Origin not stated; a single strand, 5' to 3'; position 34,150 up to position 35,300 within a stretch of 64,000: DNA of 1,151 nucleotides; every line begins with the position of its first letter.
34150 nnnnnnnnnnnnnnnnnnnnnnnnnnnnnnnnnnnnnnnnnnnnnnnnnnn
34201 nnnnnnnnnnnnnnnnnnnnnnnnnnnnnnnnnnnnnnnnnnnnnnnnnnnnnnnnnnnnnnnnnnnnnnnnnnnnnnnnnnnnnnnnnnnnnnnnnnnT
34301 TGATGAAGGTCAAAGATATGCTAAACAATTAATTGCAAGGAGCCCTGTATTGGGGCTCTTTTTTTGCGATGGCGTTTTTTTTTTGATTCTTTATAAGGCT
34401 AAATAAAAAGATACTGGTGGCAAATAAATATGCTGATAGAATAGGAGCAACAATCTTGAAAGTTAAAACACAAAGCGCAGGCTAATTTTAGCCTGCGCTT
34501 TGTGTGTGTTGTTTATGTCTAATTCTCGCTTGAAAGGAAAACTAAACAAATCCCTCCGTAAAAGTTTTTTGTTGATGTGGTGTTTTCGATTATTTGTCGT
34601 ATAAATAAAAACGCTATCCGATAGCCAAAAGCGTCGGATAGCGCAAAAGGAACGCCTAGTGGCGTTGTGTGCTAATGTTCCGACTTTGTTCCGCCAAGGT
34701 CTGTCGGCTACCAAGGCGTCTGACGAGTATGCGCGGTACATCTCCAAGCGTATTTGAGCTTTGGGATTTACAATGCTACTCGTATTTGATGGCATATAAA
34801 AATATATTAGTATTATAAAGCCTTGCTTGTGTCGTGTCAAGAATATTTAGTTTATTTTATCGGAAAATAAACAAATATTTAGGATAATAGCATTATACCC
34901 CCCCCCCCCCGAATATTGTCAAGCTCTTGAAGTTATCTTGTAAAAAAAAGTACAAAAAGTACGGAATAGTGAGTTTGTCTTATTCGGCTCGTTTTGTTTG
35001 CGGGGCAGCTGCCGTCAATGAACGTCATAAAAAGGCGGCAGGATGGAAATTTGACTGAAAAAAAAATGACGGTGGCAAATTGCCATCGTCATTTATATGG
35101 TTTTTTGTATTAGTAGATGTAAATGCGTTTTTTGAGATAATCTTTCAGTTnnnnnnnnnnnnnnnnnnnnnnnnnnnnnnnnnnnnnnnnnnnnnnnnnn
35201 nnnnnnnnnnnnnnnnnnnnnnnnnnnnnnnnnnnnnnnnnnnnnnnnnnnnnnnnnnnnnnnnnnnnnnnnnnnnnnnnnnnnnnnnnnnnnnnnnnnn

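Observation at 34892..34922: Second promoter with a homopolymer (G13) in the identical position, here giving a 19-nt spacer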

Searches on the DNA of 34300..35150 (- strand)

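Call 6: search_rna_families(source=window, start=34300, end=35150, threshold=evalue, max_evalue=10, show_alignments=3)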
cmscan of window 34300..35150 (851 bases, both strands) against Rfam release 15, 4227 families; matches with E-value up to 10: 29.
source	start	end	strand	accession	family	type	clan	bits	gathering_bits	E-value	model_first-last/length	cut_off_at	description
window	34372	34507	+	RF04182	GibS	Gene; sRNA;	-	35.5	115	0.0051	1-142/142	no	GibS sRNA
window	34472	34501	+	RF02503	Atu_C9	Gene; sRNA;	-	26.1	40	9.9e-05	163-192/192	no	Rhizobiales sRNA Atu_C9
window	35017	35109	+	RF02426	SpF03_sRNA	Gene; sRNA;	-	24.1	50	0.48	1-106/106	no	Streptococcus sRNA SpF03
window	34464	34546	-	RF02059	STnc50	Gene; sRNA;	-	23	55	0.29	1-84/84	no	Salmonella enterica sRNA STnc40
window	34472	34501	-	RF02503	Atu_C9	Gene; sRNA;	-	22.6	40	0.00099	163-192/192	no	Rhizobiales sRNA Atu_C9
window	34300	34658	-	RF02583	Teg23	Gene; sRNA;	-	22.6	166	0.005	1-356/433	3'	S. aureus Teg23 small RNA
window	35015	35102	+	RF02055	STnc380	Gene; sRNA;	-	22.6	60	0.06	1-108/108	no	Enterobacterial sRNA STnc380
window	34468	34543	-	RF02057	STnc40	Gene; sRNA;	-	22.3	45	0.31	1-70/70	no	Salmonella enterica sRNA STnc40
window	34465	34504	-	RF04343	Plastid-psbA-2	Cis-reg;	CL00153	21.9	55.8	0.18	1-60/60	no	Plastid-psbA-2 3UTR RNA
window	34452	34503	+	RF02057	STnc40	Gene; sRNA;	-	20.5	45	0.82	25-68/70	no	Salmonella enterica sRNA STnc40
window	34402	34510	+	RF00558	L20_leader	Cis-reg; leader;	-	20.3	58.7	0.26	1-127/127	no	Ribosomal protein L20 leader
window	34470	34503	-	RF04134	MIR7504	Gene; miRNA;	-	19.4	83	1.7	1-124/124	no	MIR7504 microRNA precursor family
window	34455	34515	+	RF02436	SpF43_sRNA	Gene; sRNA;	-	19.2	70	0.64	1-99/99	no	Streptococcus sRNA SpF43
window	34355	34503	+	RF04184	BTnc060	Gene; sRNA;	-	18.7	228.9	2.6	1-213/213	no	Bacteroides sRNA BTnc060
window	35010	35074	+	RF00152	SNORD79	Gene; snRNA; snoRNA; CD-box;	CL00069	18.6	47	5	1-83/83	no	Small nucleolar RNA SNORD79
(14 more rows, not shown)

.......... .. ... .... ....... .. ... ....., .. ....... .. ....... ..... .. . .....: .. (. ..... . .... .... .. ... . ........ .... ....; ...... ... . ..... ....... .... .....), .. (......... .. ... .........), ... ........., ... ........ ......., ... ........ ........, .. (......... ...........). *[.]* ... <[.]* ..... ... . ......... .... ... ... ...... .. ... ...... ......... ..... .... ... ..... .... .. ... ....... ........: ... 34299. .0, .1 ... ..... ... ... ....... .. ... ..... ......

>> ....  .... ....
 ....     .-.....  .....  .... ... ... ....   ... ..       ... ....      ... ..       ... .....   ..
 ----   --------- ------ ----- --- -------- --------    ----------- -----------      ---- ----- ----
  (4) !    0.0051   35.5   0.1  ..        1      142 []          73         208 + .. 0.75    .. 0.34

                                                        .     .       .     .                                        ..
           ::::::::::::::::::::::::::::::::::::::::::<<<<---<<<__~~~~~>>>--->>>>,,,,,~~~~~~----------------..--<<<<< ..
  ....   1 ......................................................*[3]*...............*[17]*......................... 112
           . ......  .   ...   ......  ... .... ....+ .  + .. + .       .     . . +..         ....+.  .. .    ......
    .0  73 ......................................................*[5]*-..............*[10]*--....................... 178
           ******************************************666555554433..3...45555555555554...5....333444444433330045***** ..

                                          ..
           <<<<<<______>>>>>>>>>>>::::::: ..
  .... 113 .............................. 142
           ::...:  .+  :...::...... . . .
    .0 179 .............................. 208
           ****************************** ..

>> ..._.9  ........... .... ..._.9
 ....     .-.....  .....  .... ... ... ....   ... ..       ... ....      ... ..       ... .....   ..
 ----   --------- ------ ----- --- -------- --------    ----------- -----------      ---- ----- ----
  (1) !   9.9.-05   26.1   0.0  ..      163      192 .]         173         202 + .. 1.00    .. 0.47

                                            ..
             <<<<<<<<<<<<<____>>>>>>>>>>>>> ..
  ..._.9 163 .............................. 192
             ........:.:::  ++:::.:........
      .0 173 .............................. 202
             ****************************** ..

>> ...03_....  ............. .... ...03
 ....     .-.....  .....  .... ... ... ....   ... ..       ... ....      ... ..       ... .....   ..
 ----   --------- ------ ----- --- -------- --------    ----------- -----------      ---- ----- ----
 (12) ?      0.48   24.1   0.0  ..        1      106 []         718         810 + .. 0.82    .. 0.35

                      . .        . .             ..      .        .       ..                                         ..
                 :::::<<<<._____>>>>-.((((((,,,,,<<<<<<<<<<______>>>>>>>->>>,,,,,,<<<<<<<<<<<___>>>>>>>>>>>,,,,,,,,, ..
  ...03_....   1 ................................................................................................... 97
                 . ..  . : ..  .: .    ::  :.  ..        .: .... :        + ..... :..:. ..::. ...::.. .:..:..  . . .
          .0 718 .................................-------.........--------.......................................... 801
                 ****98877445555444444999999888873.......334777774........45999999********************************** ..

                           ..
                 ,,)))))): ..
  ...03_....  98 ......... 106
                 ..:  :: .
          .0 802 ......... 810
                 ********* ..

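Call 39: search_rna_families(source=window, start=34560, end=34900, threshold=evalue, max_evalue=10, show_alignments=4)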
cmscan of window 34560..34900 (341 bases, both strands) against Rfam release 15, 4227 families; matches with E-value up to 10: 1.
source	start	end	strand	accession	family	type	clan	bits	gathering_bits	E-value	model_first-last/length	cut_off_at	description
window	34627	34686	-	RF00006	Vault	Gene;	-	15.9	34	0.84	1-99/99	no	Vault RNA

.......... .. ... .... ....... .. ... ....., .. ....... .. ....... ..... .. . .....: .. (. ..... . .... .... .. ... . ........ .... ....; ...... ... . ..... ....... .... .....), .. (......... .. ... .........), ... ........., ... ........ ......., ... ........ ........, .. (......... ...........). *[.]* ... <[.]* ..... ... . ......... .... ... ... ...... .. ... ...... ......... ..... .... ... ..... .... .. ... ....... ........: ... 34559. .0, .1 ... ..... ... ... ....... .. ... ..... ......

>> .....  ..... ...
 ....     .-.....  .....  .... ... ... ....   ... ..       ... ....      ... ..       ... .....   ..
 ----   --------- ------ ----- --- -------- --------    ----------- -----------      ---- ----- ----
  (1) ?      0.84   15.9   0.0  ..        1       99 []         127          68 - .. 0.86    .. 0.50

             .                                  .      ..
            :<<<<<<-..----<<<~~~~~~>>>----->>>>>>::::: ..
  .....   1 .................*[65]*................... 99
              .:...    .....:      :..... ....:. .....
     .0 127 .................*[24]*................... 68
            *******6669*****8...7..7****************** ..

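Call 89: build_rna_model(alignment_id=A3)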
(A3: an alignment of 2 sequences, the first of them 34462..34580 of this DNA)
Model R1 built from alignment A3 (2 sequences, 121 columns); structure: RNAalifold consensus.
model positions 121; base pairs 25; branch points 1; effective number of sequences 1.08; information 0.589 bits per position. Calibrated on 0.2 Mb of random sequence (short: E-values are rough).
structure used (alignment columns):
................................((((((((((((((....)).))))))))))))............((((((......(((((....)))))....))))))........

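Call 90: search_with_rna_model(model_id=R1, sources=[window, L001, L002, L003, L004, L005, L006, L007, L008, L009, L010, L011, L012, L013, L014, L015, L016, L017, L018, L019, L020, L021, L022, L023, L024, L025, L026, L027, L028, L029, L030, L031, L032, L033, L034, L035, L036, L037, L038, L039, L040, L081, L082, L083, L084, L085, L086, L087, L088, L089, L090, L091, L092, L093], max_evalue=1)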
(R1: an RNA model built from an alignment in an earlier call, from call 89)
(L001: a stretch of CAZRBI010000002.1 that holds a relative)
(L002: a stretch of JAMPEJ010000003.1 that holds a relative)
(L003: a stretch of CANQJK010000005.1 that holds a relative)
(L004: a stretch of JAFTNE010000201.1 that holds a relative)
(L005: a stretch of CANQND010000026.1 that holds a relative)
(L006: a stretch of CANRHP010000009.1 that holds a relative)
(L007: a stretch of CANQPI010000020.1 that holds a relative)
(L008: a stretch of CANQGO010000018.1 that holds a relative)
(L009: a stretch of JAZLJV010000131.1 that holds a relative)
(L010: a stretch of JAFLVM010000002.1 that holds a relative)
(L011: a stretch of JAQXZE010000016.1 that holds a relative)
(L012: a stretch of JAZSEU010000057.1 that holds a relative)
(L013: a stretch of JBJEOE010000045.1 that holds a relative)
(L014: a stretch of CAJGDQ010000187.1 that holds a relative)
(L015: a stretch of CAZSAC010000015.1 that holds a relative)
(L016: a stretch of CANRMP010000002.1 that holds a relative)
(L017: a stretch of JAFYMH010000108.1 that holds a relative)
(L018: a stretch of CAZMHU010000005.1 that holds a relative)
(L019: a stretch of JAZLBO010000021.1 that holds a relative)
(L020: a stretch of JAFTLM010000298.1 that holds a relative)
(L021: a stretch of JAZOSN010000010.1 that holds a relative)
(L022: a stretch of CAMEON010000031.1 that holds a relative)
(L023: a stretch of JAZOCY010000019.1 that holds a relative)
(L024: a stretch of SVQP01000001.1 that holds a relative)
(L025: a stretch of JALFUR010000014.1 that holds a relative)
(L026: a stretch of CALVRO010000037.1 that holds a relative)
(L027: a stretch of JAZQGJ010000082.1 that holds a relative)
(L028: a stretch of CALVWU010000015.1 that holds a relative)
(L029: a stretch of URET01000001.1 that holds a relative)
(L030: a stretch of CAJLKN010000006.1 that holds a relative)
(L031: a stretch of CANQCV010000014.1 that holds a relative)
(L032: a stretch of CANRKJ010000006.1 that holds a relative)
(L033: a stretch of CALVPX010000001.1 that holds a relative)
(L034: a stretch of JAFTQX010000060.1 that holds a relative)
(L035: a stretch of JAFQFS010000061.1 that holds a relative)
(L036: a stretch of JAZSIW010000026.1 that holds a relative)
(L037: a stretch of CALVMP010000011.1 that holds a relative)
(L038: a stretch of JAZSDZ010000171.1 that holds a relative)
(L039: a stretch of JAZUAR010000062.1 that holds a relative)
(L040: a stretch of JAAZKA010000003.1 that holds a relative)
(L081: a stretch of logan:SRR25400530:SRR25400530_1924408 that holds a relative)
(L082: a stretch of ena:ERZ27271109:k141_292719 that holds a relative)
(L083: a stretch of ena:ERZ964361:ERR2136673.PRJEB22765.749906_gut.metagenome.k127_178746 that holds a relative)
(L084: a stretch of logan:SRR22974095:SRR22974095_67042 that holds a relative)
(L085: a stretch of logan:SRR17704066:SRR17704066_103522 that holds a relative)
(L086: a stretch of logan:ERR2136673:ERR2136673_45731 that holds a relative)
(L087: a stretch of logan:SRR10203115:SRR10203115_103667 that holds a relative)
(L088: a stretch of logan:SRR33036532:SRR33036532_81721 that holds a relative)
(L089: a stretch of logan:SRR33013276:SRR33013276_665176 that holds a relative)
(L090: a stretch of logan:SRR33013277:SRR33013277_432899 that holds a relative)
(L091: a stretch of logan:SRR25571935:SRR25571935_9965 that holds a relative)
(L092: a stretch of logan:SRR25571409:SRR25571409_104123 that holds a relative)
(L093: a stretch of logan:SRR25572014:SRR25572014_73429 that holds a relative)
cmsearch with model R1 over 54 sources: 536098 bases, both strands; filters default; matches with E-value up to 1: 17.
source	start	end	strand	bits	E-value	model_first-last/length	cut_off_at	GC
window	34462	34580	-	146.7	4.8e-38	1-121/121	no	0.38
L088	1982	2102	-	142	1e-36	1-121/121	no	0.36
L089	1982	2077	-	109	1.8e-27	26-121/121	5'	0.33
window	34415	34511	+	31.8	6.8e-06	1-121/121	no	0.39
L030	11171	11286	+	25.2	0.00046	1-121/121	no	0.4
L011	307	398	+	21.8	0.0041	1-121/121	no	0.32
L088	1985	2023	+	21.5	0.0049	74-113/121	no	0.33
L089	1985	2023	+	21.5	0.0049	74-113/121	no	0.33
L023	5951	6057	-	21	0.0071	1-121/121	no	0.33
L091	739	827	+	18.7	0.03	1-121/121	no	0.33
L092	179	268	+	17.2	0.081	1-121/121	no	0.3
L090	997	1025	-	15.8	0.2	93-121/121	5'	0.28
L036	4842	4934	+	15.6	0.23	1-121/121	no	0.29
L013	4365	4469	-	15.2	0.29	1-121/121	no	0.36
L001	844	952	-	14.8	0.38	1-121/121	no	0.35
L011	349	476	-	14.7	0.4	1-121/121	no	0.3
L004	388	519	-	13.5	0.88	1-121/121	no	0.33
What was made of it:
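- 34460..34574 (-): Candidate RNA 'sRNA-B': a conserved block (34574-34506) with single-stranded GGAGGG and a hairpin, followed by the two-way terminator T2 (34505-34468). The covariance model found no further copies (call 90).
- Tried and rejected: More copies of sRNA-B. A covariance model gave only terminator-like weak hits (calls 89, 90).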

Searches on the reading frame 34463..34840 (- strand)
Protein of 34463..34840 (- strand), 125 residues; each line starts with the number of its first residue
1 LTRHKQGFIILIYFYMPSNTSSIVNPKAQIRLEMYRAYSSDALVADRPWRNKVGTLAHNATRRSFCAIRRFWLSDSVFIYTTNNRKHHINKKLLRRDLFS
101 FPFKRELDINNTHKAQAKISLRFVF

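Call 18: find_homologous_proteins(query=window:34463-34840:-, max_evalue=0.01)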
Query window:34463-34840:-: 4 candidates shared short words with the query, none scored E <= 0.01.

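Call 83: search_protein_representatives(protein=window:34463-34840:-)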
Query: 125 residues. Proteins with E-value up to 0.001 (for the whole library): 1; up to 1e-10: 0; up to 1e-30: 0. The best 1 are listed.
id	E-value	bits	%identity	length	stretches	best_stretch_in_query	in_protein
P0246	1.1e-04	38.3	37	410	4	11-42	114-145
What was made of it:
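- There is one phmmer hit at E = 1.1e-4 to a BspA-LRR repeat protein (call 83).
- Tried and rejected: ORF125 has no word-based homologues (call 18). phmmer against 1.84 billion representatives gave one hit, P0246 at E = 1.1e-4 (call 83).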

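Call 85: search_protein_families(library=pfam, proteins=[P0246], max_evalue=0.01)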
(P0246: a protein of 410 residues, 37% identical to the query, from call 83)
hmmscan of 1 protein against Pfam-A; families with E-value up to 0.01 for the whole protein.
P0246 (410 aa): 2 families
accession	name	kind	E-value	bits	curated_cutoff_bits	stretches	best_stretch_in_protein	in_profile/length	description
PF13306.12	LRR_5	-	7.1e-09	36.1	27.7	1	117-237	7-126/127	BspA type Leucine rich repeat region (6 copies)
PF15055.12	DMAC1_Dmo2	-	0.0017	18.9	27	0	198-222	11-35/47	DMAC1/Dmo2-like domain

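Call 86: search_protein_families(library=pfam, proteins=[window:34463-34840:-], max_evalue=10)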
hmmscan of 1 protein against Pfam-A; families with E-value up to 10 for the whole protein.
window:34463-34840:- (125 aa): 1 family
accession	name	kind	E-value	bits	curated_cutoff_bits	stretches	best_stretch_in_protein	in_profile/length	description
PF05673.19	DUF815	-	0.11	12.1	23.8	1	74-121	140-181/249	Protein of unknown function (DUF815)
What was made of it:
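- It has no word-based homologues (call 18) and no Pfam LRR hit even at E <= 10 (call 86).
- Tried and rejected: Pfam finds no LRR in ORF125 (call 86).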
